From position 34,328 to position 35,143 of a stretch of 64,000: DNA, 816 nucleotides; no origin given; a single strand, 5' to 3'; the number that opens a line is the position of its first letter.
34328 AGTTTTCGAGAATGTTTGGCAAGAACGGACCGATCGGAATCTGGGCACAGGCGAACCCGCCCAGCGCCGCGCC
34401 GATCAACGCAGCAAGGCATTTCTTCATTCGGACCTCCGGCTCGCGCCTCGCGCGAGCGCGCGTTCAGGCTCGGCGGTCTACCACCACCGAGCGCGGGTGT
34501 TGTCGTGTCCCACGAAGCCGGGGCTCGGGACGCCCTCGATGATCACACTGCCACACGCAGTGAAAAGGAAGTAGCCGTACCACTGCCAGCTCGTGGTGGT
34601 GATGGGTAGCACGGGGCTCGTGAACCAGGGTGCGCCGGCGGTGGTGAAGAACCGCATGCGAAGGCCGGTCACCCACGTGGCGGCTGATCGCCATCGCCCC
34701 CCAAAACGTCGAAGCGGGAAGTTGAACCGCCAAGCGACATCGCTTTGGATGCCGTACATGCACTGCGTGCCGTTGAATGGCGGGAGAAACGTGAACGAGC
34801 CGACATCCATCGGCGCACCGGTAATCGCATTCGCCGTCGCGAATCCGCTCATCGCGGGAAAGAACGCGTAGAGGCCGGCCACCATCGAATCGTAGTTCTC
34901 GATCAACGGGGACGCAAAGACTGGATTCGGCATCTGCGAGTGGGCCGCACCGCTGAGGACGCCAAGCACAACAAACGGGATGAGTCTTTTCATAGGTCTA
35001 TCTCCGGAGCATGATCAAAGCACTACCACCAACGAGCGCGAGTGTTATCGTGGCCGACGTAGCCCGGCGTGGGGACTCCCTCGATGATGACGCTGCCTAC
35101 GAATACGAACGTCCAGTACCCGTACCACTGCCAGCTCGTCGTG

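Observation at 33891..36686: Tandem array of five paralogous secreted ~175-aa proteins of an unrecognised family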

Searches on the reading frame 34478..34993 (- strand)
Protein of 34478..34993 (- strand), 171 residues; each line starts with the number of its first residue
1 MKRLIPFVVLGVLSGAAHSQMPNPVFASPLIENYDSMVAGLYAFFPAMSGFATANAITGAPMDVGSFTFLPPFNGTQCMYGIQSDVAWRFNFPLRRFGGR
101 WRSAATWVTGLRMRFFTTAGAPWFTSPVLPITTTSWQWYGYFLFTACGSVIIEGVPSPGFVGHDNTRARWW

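Call 4: search_protein_families(library=pfam, proteins=[window:34478-34993:-], max_evalue=1)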
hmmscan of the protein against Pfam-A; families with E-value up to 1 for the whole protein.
window:34478-34993:- (171 aa): 0 families

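Call 5: search_protein_families(library=ncbifam, proteins=[window:34478-34993:-], max_evalue=1)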
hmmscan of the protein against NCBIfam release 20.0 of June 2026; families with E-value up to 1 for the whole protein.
window:34478-34993:- (171 aa): 0 families

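Call 15: predict_structure(alignment_id=A2)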
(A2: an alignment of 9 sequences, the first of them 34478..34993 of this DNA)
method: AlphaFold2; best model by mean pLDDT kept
length: 171 residues; sequences in the alignment: 9
mean_pLDDT: 86.2   pTM: 0.81
mean pLDDT of the five models: 86.2, 75.1, 73.8, 72.4, 71.2
residues with pLDDT >= 90: 111; 70-90: 35; 50-70: 16; < 50: 9
segments of 3 or more residues with pLDDT < 50: 1-3, 11-16
pLDDT, mean of each block of 10 residues (from residue 1): 50 53 71 86 91 90 91 91 94 92 96 95 95 94 91 95 91 70
secondary structure, 60 per line:
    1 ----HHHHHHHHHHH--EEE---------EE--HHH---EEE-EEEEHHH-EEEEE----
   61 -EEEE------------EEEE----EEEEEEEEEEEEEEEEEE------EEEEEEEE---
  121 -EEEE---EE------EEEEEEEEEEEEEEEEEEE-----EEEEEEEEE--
elements in order: H5-15 E18-20 E40-42 E44-47 E52-56 E62-65 E78-81 E86-103 E110-117 E122-125 E137-155 E161-169
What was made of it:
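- On CBM-type beta-sandwich (CBM4/CBM22 structural class): AlphaFold pLDDT 86, pTM 0.81 (call 15).
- On Chaperone-usher or other strand-exchange fimbrial subunits: The jelly roll is complete, with its own terminal strand (call 15).
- Fold: AlphaFold pLDDT 86.2, pTM 0.81 (call 15). The model is a complete, self-contained jelly roll with its own terminal strand (call 15), unlike strand-deficient chaperone-usher pilins. The motif is the last beta-strand of the domain (call 15).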

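Call 29: search_protein_representatives(alignment_id=A2)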
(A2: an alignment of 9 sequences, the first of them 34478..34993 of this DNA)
Query: 9 sequences, 174 profile positions. Proteins with E-value up to 0.001 (for the whole library): 293; up to 1e-10: 77; up to 1e-30: 16. The best 150 are listed.
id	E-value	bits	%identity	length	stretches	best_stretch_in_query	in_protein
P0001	4.6e-81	287.1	-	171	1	1-174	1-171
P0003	2.9e-80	284.5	-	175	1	1-174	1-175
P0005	6.3e-74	263.8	-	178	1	1-173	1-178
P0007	2.2e-66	239.3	-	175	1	1-173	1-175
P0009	4.1e-45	170.0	-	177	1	1-173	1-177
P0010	1.2e-42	162.0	-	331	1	3-171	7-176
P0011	1.6e-41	158.3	-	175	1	1-173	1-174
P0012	1.2e-37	145.7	-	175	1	1-174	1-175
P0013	8.5e-37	142.9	-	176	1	1-173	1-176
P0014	4.6e-36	140.6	-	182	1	3-172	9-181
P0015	6.0e-36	140.2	-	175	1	1-174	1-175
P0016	2.8e-35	138.0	-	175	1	1-172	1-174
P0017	5.1e-34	133.9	-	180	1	2-172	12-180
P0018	3.2e-33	131.3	-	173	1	1-171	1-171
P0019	1.9e-32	128.8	-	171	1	4-173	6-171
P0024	1.6e-27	112.8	-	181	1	1-173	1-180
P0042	2.5e-17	79.6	-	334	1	1-170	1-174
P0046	1.1e-15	74.2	-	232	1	8-171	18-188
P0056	4.2e-13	65.8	-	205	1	1-170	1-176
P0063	1.2e-12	64.3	-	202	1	1-171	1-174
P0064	1.9e-12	63.7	-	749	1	7-171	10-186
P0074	2.1e-11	60.3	-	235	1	1-168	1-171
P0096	1.4e-09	54.3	-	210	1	2-172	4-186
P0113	8.1e-09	51.9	-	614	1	7-167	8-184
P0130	3.0e-08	50.0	-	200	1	1-171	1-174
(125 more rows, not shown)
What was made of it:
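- On Unnamed head-domain family defined here (PF…E.[FY][DE]…FGG[YF][FW]…W.W.G[WFY]…G.[VI]..D): A profile of the array plus 4 relatives retrieves 293 representatives, 77 of them at E<=1e-10, and nearly all align over profile positions of about 1-170 (call 29).
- Family breadth and anchors: 293 representatives at E<=1e-3 (call 29).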

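Call 31: search_protein_families(library=pfam, proteins=[P0056, P0063, P0046, P0074, P0042, P0010, P0064, P0113, P0130, P0096], max_evalue=0.1)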
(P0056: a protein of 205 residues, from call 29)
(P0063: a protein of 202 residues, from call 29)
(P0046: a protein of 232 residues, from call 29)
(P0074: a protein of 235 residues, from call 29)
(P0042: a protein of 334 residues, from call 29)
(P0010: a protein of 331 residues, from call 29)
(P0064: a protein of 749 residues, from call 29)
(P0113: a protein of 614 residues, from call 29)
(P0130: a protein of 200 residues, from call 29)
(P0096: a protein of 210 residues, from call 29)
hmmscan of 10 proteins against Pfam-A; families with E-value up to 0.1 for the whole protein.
P0056 (205 aa): 1 family
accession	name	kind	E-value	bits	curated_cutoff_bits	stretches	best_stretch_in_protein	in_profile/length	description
PF07589.16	PEP-CTERM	-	4.2e-06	27.1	20.7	1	179-204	1-24/24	PEP-CTERM motif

P0063 (202 aa): 1 family
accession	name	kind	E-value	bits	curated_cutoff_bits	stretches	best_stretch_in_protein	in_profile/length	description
PF07589.16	PEP-CTERM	-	0.0027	18.1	20.7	1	178-199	1-23/24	PEP-CTERM motif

P0046 (232 aa): 1 family
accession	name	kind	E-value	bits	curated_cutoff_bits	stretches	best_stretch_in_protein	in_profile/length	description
PF07589.16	PEP-CTERM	-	0.012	16.1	20.7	1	194-214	1-20/24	PEP-CTERM motif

P0074 (235 aa): 1 family
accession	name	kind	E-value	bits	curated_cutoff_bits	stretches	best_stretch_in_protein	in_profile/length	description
PF00404.24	Dockerin_1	-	0.048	14.3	22.9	1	182-228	1-54/57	Dockerin type I domain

P0042 (334 aa): 0 families

P0010 (331 aa): 0 families

P0064 (749 aa): 2 families
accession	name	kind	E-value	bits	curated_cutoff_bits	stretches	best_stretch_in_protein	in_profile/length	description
PF02415.23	Chlam_PMP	-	4.6e-10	39.1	20.6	1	390-408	1-19/19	Chlamydia polymorphic membrane protein (Chlamydia_PMP) repeat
PF17161.10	DUF5123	-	0.0025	19.4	35.1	1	492-594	5-104/113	Domain of unknown function (DUF5123)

P0113 (614 aa): 0 families

P0130 (200 aa): 1 family
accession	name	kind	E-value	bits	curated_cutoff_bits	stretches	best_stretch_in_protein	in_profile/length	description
PF07589.16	PEP-CTERM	-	1e-06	29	20.7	1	176-198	1-24/24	PEP-CTERM motif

P0096 (210 aa): 2 families
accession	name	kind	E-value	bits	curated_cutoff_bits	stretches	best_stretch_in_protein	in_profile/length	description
PF07589.16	PEP-CTERM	-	7.8e-06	26.2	20.7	1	187-209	1-24/24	PEP-CTERM motif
PF19201.5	DUF5873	-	0.046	14.8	32.6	0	63-118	43-93/109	Family of unknown function (DUF5873)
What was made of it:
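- Closest known: CBM4 / CBM22 / pectate-lyase-associated carbohydrate-binding modules. Different: Identity is only about 10-13% and there are no Pfam CBM hits (calls 4, 31).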

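Call 32: search_protein_families(library=ncbifam, proteins=[P0056, P0063, P0046, P0074, P0042, P0010, P0064, P0113, P0130, P0096], max_evalue=0.1)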
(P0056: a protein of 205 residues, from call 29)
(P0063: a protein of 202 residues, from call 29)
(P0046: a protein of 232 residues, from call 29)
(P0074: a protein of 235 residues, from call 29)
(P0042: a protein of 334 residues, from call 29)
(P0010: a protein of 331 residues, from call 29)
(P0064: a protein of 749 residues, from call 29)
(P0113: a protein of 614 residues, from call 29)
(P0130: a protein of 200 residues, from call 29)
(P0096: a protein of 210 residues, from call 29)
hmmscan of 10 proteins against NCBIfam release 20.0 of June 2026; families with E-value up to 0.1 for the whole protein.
P0056 (205 aa): 14 families
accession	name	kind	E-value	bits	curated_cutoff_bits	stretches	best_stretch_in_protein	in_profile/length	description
NF038126.1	PEP_CTERM_FxDxF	subfamily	8.1e-07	29.4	50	1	162-203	125-165/165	FxDxF family PEP-CTERM protein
NF033554.9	floc_PepA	equivalog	1.9e-06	27.9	80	1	109-204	165-259/261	flocculation-associated PEP-CTERM protein PepA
NF038129.1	PEP_NF038129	equivalog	2.8e-06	27.3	65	1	105-203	106-194/194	NF038129 family PEP-CTERM protein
TIGR02595.1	PEP_CTERM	domain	2.8e-05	24.6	16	1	180-205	1-23/24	PEP-CTERM sorting domain-containing protein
NF038124.1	PEP_CTERM_TLD_A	exception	6.8e-05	22.6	100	1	177-204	208-235/235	PEP_CTERM-anchored TLD domain-containing protein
NF038120.1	PEP_CTERM_QFxxD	subfamily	0.00012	22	80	1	173-204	186-215/215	NF038120 family PEP-CTERM protein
NF041538.1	PEP_EDSA_1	subfamily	0.00028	20.7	100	1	176-203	281-307/307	EDSAP-1 family PEP-CTERM protein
TIGR03370.1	VPLPA-CTERM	domain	0.00035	20.5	25.35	1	185-204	6-25/25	VPLPA-CTERM sorting domain-containing protein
NF038125.1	PEP_CTERM_THxN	subfamily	0.00036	20.2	85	1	176-204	218-245/246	THxN family PEP-CTERM protein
NF041927.1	Xrt_dep_XDP1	equivalog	0.002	18.2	125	1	178-205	217-242/242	exosortase-dependent surface protein XDP1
NF038119.1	PEP_CTERM_MHFG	equivalog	0.003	17.9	100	1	173-204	229-260/260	MHFG family PEP-CTERM protein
NF038118.1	PEP_CTERM_CCXG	equivalog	0.0061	16.3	90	1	163-203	160-199/199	CCXG family PEP-CTERM protein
NF033947.0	PEP-cistern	hypoth_equivalog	0.022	14.5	60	1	170-199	163-192/195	cistern family PEP-CTERM protein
TIGR04174.1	IPTL_CTERM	subfamily_domain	0.044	14.1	20.5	1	183-204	6-27/27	IPTL-CTERM sorting domain-containing protein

P0063 (202 aa): 4 families
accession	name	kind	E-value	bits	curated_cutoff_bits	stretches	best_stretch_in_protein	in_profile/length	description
TIGR02595.1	PEP_CTERM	domain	0.0012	19.6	16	1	179-201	1-23/24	PEP-CTERM sorting domain-containing protein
NF038120.1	PEP_CTERM_QFxxD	subfamily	0.009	15.9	80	1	169-200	185-214/215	NF038120 family PEP-CTERM protein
TIGR03901.2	MYXO-CTERM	domain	0.015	15.6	20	1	179-199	11-31/34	MYXO-CTERM sorting domain-containing protein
NF038353.1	FxLYD_dom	domain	0.096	12.6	23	0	117-137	24-44/71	FxLYD domain-containing protein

P0046 (232 aa): 2 families
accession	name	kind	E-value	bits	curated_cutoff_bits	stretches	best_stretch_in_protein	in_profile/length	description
NF038129.1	PEP_NF038129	equivalog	0.025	14.4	65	1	190-220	167-194/194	NF038129 family PEP-CTERM protein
NF033207.2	midcut_by_XrtH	subfamily_domain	0.054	13.5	45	0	191-228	33-71/175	midcut-by-XrtH protein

P0074 (235 aa): 1 family
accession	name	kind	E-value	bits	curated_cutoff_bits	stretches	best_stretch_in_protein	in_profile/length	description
NF041540.1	dockerin_GC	domain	2e-08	34.5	29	1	181-234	1-67/67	GC-type dockerin domain-anchored protein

P0042 (334 aa): 0 families

P0010 (331 aa): 0 families

P0064 (749 aa): 2 families
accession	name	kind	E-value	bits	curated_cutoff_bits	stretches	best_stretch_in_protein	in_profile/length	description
TIGR01376.1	POMP_repeat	repeat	8.7e-09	34.8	15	1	390-413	4-27/28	polymorphic outer membrane protein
NF041518.1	choice_anch_Q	domain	0.00076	19.7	25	1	585-634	16-57/58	choice-of-anchor Q domain-containing protein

P0113 (614 aa): 1 family
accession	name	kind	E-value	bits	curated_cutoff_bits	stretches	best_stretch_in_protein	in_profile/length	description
NF041540.1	dockerin_GC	domain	3.7e-05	24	29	1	566-613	17-67/67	GC-type dockerin domain-anchored protein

P0130 (200 aa): 12 families
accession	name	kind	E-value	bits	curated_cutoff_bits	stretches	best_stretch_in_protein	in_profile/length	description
NF038126.1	PEP_CTERM_FxDxF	subfamily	9e-08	32.5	50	1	86-198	45-165/165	FxDxF family PEP-CTERM protein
NF033554.9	floc_PepA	equivalog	9.1e-07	28.9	80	1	86-198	162-260/261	flocculation-associated PEP-CTERM protein PepA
TIGR02595.1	PEP_CTERM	domain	2e-06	28.2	16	1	177-200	1-24/24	PEP-CTERM sorting domain-containing protein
NF038120.1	PEP_CTERM_QFxxD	subfamily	2e-06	27.8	80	1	162-198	178-214/215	NF038120 family PEP-CTERM protein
NF038129.1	PEP_NF038129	equivalog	6.7e-06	26.1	65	1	91-198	101-194/194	NF038129 family PEP-CTERM protein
NF038125.1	PEP_CTERM_THxN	subfamily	0.00019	21.1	85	1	174-199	217-245/246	THxN family PEP-CTERM protein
NF038118.1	PEP_CTERM_CCXG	equivalog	0.0098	15.6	90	1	169-199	168-198/199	CCXG family PEP-CTERM protein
NF041927.1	Xrt_dep_XDP1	equivalog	0.01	15.9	125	1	154-199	200-241/242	exosortase-dependent surface protein XDP1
NF041538.1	PEP_EDSA_1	subfamily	0.02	14.6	100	1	174-198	280-307/307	EDSAP-1 family PEP-CTERM protein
NF033947.0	PEP-cistern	hypoth_equivalog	0.03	14.1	60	1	160-198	156-194/195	cistern family PEP-CTERM protein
TIGR03382.1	GC_trans_RRR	domain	0.032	14.9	15.85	1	180-197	9-26/27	MYXO-CTERM sorting domain-containing protein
NF038121.1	PEP_CTERM_LEVG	equivalog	0.071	12.4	100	0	172-200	225-255/258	LEVG family PEP-CTERM protein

P0096 (210 aa): 11 families
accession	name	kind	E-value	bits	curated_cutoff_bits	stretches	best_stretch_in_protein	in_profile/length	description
NF033554.9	floc_PepA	equivalog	1.5e-05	25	80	1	116-208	171-257/261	flocculation-associated PEP-CTERM protein PepA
NF038120.1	PEP_CTERM_QFxxD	subfamily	9.2e-05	22.4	80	1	180-209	185-214/215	NF038120 family PEP-CTERM protein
TIGR02595.1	PEP_CTERM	domain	0.00019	22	16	1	188-209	1-22/24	PEP-CTERM sorting domain-containing protein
NF038129.1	PEP_NF038129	equivalog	0.00037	20.4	65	1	153-209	138-194/194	NF038129 family PEP-CTERM protein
NF041927.1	Xrt_dep_XDP1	equivalog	0.0012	18.8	125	1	182-209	213-242/242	exosortase-dependent surface protein XDP1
NF041538.1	PEP_EDSA_1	subfamily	0.0028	17.3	100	1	179-208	274-306/307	EDSAP-1 family PEP-CTERM protein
NF038118.1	PEP_CTERM_CCXG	equivalog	0.0029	17.3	90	1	182-209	170-197/199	CCXG family PEP-CTERM protein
NF038125.1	PEP_CTERM_THxN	subfamily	0.0031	17.1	85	1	166-209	200-244/246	THxN family PEP-CTERM protein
NF050191.1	Npun_F0296_dom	domain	0.017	15.4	29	1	77-122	38-81/158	Npun_F0296 family exosortase-dependent surface protein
NF033947.0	PEP-cistern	hypoth_equivalog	0.05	13.3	60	0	179-209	164-194/195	cistern family PEP-CTERM protein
NF012147.1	blaIMP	exception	0.07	12.3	460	1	143-196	150-202/245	IMP family subclass B1 metallo-beta-lactamase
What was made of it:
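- PEP-CTERM (PF07589/TIGR02595) and dockerin_GC (NF041540) hits in relatives are in calls 31 and 32.
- Tried and rejected: Relatives such as P0130 gave sub-threshold hits extending into the domain (call 32).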

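Call 40: list_cluster_members(proteins=[P0009, P0011, P0012, P0013, P0014, P0015, P0016, P0018, P0010, P0024])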
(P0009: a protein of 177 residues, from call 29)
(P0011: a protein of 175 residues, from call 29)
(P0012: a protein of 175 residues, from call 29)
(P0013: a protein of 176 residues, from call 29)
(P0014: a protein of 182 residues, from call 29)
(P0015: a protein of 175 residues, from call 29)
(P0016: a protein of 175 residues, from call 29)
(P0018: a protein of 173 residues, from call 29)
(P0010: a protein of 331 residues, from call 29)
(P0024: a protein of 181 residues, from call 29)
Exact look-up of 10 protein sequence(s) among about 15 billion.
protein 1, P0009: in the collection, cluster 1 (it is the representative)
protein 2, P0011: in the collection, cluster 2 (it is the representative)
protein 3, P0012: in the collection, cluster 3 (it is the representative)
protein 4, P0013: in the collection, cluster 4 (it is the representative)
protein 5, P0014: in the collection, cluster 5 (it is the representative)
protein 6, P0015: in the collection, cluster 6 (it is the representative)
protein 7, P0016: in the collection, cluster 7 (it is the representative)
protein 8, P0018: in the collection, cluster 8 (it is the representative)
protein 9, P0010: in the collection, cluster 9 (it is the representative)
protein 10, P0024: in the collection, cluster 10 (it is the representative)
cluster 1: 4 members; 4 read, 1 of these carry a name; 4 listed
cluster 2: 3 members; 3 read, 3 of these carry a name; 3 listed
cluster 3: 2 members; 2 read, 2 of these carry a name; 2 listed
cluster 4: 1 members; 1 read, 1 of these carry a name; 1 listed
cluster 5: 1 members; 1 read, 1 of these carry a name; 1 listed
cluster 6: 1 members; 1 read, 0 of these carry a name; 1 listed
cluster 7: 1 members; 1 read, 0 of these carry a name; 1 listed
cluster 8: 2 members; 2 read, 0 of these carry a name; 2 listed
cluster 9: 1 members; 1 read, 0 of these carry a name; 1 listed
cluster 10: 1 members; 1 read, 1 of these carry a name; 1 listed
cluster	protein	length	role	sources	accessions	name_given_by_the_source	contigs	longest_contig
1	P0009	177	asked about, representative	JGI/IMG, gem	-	-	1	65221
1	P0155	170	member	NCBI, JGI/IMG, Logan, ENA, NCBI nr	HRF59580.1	MAG TPA: hypothetical protein PLH94_06640 [Fimbriimonadaceae bacterium] | hypothetical protein [Fimbriimonadaceae bacterium]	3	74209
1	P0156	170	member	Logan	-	-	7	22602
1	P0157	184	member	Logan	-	-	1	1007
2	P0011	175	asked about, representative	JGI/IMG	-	hypothetical protein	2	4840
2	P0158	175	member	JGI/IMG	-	hypothetical protein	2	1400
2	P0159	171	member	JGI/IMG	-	hypothetical protein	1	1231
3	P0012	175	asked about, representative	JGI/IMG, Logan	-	hypothetical protein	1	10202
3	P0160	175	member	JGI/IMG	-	hypothetical protein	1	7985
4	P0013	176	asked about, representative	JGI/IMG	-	hypothetical protein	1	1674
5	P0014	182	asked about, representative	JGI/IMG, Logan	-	hypothetical protein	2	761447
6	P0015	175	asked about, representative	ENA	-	-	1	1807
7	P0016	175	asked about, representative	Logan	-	-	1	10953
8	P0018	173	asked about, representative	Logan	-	-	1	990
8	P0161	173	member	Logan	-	-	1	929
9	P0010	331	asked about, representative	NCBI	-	-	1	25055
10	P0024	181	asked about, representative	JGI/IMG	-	hypothetical protein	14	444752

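Call 41: find_encoding_contigs(protein=P0012, flank=8000, max_places=4)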
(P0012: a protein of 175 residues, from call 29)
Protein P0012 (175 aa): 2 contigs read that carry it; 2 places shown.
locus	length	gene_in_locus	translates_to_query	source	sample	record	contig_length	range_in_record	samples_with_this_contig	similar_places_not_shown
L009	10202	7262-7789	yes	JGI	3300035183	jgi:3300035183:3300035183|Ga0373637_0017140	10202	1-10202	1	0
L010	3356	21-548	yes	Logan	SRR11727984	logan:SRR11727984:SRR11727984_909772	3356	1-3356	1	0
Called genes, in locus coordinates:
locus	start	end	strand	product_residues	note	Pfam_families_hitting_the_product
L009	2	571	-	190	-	?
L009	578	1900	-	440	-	PF12895:ANAPC3 (faint), PF07719:TPR_2 (faint), PF13174:TPR_6 (faint), PF13181:TPR_8 (faint), PF13428:TPR_14 (faint), PF13432:TPR_16, PF13176:TPR_7 (faint), PF13414:TPR_11 (faint), +4 more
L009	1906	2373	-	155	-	PF08281:Sigma70_r4_2 (weak)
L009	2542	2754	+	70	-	PF05532:CsbD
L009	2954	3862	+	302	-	PF01936:NYN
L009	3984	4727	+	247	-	PF07589:PEP_exosort_dom (weak)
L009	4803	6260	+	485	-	PF13415:Beta-prop_FBX42 (faint), PF24681:Kelch_KLHDC2_KLHL20_DRC7 (faint), PF01344:Kelch_1 (faint)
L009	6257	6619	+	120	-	PF22481:DUF6985 (weak)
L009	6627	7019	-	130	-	-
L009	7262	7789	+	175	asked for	-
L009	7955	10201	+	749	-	?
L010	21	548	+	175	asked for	-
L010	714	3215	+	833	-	PF10101:DUF2339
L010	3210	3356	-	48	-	?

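Call 42: find_encoding_contigs(protein=P0155, flank=8000, max_places=3)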
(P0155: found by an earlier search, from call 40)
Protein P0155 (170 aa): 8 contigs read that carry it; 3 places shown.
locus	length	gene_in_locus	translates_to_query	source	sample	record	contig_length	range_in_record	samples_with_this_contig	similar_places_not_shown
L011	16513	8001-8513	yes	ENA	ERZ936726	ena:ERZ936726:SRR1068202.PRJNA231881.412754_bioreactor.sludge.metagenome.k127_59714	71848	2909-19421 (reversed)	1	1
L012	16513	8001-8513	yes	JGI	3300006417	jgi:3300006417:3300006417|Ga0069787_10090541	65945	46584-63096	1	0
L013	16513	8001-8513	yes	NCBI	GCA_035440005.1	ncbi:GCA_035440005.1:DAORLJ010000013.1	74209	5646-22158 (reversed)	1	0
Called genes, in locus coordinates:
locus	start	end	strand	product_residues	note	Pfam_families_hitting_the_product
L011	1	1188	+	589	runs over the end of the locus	PF02384:N6_Mtase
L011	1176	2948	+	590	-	PF18135:Type_ISP_C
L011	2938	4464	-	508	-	-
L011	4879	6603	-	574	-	PF17899:Peptidase_M61_N, PF05299:Peptidase_M61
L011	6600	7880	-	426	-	PF00578:AhpC-TSA, PF13905:Thioredoxin_8 (weak)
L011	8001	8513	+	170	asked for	-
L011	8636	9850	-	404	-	PF16344:FecR_C (weak)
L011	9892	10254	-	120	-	-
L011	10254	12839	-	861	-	PF18951:DUF5695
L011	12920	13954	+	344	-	PF02653:BPD_transp_2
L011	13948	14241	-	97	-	-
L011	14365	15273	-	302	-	PF00535:Glycos_transf_2, PF13641:Glyco_tranf_2_3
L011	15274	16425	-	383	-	PF22660:RS_preATP-grasp-like, PF02222:ATP-grasp, PF17769:PurK_C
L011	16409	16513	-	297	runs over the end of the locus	PF07837:FTCD_N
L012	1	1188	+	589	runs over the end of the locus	PF02384:N6_Mtase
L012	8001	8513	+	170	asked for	-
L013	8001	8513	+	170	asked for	-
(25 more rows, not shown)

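Call 43: find_encoding_contigs(protein=P0014, flank=8000, max_places=2)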
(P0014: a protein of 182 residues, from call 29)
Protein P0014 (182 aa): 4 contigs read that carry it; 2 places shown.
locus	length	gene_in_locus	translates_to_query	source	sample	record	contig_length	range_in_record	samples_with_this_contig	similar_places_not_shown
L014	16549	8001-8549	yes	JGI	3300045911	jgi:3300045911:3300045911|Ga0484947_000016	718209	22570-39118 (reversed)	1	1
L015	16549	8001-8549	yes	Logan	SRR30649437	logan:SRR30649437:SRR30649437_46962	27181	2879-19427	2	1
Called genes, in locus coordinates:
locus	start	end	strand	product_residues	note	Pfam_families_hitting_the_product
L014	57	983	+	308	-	PF05235:CHAD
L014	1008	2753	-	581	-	PF25917:BSH_RND, PF25954:Beta-barrel_RND_2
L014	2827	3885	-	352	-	PF02321:OEP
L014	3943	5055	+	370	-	PF02881:SRP54_N, PF00448:SRP54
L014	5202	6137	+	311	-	PF07452:CHRD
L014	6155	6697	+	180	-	-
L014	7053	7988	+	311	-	PF07452:CHRD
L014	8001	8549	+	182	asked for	-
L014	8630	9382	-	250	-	PF00196:GerE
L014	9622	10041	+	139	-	PF02566:OsmC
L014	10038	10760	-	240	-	PF00809:Pterin_bind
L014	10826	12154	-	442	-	PF00696:AA_kinase, PF13840:ACT_7, PF22468:ACT_9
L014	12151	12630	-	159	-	-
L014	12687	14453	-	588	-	PF01590:GAF, PF13185:GAF_2, PF13492:GAF_3 (weak), PF00989:PAS (weak), PF08448:PAS_4, PF13426:PAS_9 (weak), PF00512:HisKA, PF02518:HATPase_c, +1 more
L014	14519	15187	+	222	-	PF02190:LON_substr_bdg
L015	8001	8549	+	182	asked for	-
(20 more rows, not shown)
